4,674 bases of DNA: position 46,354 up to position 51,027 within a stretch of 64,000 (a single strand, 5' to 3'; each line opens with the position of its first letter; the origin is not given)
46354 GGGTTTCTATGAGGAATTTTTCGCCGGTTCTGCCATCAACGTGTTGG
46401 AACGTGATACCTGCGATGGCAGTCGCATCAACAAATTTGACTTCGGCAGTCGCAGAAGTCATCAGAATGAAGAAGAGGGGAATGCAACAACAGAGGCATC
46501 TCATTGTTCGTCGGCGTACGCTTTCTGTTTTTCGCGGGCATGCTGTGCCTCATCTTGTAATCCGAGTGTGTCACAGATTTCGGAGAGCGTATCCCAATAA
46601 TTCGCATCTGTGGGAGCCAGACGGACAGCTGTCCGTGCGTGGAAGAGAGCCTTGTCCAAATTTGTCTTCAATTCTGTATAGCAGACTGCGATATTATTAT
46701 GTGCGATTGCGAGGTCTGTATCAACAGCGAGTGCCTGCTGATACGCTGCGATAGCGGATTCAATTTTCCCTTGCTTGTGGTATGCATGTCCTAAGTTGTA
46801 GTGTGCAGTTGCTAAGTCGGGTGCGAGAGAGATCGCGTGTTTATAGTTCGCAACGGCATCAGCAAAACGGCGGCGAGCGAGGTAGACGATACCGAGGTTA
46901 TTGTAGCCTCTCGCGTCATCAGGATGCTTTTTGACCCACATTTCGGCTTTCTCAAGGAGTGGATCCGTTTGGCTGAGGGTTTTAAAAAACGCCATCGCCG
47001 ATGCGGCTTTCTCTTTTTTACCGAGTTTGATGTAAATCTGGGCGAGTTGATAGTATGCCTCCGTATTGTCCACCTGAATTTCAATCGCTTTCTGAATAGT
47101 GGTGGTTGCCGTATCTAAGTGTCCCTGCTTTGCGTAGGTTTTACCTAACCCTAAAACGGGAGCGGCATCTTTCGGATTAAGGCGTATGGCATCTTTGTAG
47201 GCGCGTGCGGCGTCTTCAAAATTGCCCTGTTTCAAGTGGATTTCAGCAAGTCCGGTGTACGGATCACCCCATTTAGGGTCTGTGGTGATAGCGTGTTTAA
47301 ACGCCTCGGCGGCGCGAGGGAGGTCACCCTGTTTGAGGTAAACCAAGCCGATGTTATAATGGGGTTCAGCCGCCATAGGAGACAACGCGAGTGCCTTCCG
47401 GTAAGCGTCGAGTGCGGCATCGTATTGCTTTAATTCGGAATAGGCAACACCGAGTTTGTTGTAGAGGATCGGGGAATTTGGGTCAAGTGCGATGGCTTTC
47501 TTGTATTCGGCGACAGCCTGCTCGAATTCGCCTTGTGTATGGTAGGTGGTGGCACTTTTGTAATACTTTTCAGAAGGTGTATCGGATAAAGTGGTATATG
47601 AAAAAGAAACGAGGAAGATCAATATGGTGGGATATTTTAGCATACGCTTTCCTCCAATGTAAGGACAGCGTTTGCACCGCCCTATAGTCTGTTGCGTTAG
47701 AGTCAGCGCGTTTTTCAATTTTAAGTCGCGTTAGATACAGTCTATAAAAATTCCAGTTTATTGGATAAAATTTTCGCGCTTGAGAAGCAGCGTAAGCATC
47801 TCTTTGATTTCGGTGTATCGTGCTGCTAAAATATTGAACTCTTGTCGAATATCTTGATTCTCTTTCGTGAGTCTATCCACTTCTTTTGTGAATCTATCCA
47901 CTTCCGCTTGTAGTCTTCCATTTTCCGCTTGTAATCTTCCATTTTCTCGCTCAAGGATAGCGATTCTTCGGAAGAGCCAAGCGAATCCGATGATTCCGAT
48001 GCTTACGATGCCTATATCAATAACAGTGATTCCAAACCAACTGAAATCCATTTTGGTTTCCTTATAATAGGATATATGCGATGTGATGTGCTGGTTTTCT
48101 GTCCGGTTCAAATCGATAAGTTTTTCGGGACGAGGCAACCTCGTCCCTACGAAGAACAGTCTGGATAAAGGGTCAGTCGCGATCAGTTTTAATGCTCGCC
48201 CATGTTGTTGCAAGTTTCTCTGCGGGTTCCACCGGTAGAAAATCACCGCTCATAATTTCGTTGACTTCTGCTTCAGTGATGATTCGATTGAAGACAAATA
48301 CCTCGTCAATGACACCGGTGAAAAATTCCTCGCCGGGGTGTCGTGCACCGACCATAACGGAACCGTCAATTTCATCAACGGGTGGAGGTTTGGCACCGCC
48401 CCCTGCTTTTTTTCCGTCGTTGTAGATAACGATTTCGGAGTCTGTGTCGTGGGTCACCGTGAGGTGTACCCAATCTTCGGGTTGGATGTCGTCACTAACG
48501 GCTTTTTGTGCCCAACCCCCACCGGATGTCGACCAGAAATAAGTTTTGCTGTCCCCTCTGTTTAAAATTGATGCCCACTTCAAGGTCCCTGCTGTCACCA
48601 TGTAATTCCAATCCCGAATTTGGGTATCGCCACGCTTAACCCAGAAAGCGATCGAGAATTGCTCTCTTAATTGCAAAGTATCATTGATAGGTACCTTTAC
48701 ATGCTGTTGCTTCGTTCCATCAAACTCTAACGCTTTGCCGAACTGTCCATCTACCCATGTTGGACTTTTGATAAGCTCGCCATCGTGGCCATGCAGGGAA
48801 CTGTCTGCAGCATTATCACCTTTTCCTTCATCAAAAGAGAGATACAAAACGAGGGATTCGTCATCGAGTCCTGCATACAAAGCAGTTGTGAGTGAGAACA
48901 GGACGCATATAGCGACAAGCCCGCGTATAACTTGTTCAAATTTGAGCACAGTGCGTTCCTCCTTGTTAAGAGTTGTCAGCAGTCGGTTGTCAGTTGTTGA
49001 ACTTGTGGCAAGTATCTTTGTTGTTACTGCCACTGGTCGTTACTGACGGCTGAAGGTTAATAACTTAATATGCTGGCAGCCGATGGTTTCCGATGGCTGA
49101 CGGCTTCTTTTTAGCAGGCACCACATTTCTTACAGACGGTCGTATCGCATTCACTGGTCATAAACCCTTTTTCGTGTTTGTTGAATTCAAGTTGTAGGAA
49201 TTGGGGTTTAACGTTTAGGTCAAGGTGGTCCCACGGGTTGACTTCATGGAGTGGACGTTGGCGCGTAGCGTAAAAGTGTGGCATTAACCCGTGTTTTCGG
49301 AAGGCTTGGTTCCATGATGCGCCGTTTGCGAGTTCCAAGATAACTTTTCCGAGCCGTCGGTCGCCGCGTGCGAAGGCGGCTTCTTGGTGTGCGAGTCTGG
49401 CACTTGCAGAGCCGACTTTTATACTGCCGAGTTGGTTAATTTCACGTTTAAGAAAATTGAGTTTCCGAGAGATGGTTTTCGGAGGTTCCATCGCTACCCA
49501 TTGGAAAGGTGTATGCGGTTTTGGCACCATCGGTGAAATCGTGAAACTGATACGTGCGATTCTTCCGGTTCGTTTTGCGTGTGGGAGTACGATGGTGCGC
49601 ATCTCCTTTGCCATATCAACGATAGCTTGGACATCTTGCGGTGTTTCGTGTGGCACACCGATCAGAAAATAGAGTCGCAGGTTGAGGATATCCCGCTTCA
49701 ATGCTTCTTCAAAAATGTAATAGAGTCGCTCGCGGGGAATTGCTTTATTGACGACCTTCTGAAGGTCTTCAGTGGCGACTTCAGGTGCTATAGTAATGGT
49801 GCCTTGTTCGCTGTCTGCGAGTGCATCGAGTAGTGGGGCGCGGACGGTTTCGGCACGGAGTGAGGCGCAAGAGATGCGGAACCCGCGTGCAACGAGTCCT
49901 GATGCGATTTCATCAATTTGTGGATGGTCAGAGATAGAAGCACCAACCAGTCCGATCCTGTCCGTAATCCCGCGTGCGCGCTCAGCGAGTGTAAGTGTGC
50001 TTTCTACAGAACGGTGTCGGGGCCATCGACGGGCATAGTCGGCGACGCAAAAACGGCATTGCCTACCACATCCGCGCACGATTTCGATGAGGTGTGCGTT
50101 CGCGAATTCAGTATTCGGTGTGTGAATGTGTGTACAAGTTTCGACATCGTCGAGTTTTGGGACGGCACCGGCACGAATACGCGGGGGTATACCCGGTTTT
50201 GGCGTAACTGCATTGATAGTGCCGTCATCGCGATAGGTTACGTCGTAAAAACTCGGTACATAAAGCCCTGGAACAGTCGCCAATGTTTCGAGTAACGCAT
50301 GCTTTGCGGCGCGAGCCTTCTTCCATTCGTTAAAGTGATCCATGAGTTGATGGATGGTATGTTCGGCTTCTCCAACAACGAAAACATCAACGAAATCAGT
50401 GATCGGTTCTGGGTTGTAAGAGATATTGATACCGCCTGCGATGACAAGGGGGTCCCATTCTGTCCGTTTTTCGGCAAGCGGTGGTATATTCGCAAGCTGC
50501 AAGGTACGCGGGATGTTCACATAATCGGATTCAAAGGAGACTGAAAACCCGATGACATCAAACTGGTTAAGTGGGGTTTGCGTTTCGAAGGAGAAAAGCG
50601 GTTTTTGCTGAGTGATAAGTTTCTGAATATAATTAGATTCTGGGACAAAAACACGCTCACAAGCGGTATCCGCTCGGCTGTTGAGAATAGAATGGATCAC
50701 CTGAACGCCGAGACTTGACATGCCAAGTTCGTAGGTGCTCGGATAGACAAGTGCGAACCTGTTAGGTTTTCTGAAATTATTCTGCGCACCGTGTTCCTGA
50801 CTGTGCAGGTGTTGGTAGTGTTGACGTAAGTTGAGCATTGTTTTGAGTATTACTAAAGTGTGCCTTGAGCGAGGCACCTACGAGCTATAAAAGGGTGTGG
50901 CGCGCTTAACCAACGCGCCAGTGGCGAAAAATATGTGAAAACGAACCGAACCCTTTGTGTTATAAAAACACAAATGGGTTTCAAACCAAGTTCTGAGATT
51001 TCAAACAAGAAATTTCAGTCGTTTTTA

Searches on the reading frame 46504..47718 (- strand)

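Call 82: search_protein_families(library=pfam, proteins=[window:46504-47718:-], max_evalue=0.00001)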
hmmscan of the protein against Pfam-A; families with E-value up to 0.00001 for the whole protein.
window:46504-47718:- (405 aa): 26 families (the best 25 are shown)
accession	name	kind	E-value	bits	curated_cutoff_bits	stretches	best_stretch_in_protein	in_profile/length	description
PF00515.34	TPR_1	-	3e-63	207.7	27.8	5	303-333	1-31/34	Tetratricopeptide repeat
PF13414.12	TPR_11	-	4.2e-61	202.8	26.8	6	59-95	4-40/42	TPR repeat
PF07719.23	TPR_2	-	4.3e-57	186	27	4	303-333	1-31/34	Tetratricopeptide repeat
PF13181.12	TPR_8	-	1.5e-50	165.5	25.7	1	303-333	1-31/34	Tetratricopeptide repeat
PF13431.12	TPR_17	-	1.3e-47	156.6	24.4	1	72-103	2-33/34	Tetratricopeptide repeat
PF13432.12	TPR_16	-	1.1e-39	134.9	32.7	4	90-148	4-62/65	Tetratricopeptide repeat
PF13424.12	TPR_12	-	3e-37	127.1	30.1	4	269-333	3-75/77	Tetratricopeptide repeat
PF14559.12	TPR_19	-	1.7e-34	118.4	25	4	162-220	2-60/68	Tetratricopeptide repeat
PF13428.12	TPR_14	-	1.3e-31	106.2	23.5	0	154-193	4-43/44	Tetratricopeptide repeat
PF13176.12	TPR_7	-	1.5e-29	99.9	27.9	0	305-335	1-31/36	Tetratricopeptide repeat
PF13174.12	TPR_6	-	3.6e-23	81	26.3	0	220-243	1-24/33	Tetratricopeptide repeat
PF13371.12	TPR_9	-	5.9e-23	81.1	35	0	92-148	4-60/73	Tetratricopeptide repeat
PF13374.12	TPR_10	-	1.2e-22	79.6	27.5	0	86-112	5-31/42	Tetratricopeptide repeat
PF23914.1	TPR_CcmH_CycH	-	1.9e-19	70.5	42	0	181-253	46-118/158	Cytochrome c-type biogenesis protein H TPR domain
PF12895.13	ANAPC3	-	3.4e-15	56.5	27.2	0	183-241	21-78/82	Anaphase-promoting complex, cyclosome, subunit 3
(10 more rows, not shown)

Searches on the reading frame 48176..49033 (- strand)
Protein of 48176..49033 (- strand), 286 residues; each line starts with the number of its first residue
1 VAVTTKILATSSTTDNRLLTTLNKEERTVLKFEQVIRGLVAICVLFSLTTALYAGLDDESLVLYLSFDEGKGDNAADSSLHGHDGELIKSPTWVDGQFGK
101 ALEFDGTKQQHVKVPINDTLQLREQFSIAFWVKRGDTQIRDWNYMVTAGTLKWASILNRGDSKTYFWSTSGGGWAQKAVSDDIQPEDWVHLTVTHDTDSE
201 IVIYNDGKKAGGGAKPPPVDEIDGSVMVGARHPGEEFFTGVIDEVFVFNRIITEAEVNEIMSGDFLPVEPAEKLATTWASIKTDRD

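Call 82: search_protein_families(library=pfam, proteins=[window:48176-49033:-], max_evalue=0.00001)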
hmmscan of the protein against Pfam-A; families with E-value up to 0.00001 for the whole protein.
window:48176-49033:- (286 aa): 1 family
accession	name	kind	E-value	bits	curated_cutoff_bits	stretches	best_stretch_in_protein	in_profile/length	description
PF13385.13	Laminin_G_3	-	4e-23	82.7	27.6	1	107-258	3-151/151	Concanavalin A-like lectin/glucanases superfamily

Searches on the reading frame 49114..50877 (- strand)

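Call 82: search_protein_families(library=pfam, proteins=[window:49114-50877:-], max_evalue=0.00001)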
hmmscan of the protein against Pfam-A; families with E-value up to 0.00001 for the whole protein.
window:49114-50877:- (588 aa): 2 families
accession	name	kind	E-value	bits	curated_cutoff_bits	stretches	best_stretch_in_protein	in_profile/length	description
PF19864.5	Radical_SAM_N2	-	6.8e-53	178.6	29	1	57-208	1-151/151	Radical SAM proteins, N-terminal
PF04055.27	Radical_SAM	-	2.6e-17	63.9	29.5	1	264-422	1-165/166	Radical SAM superfamily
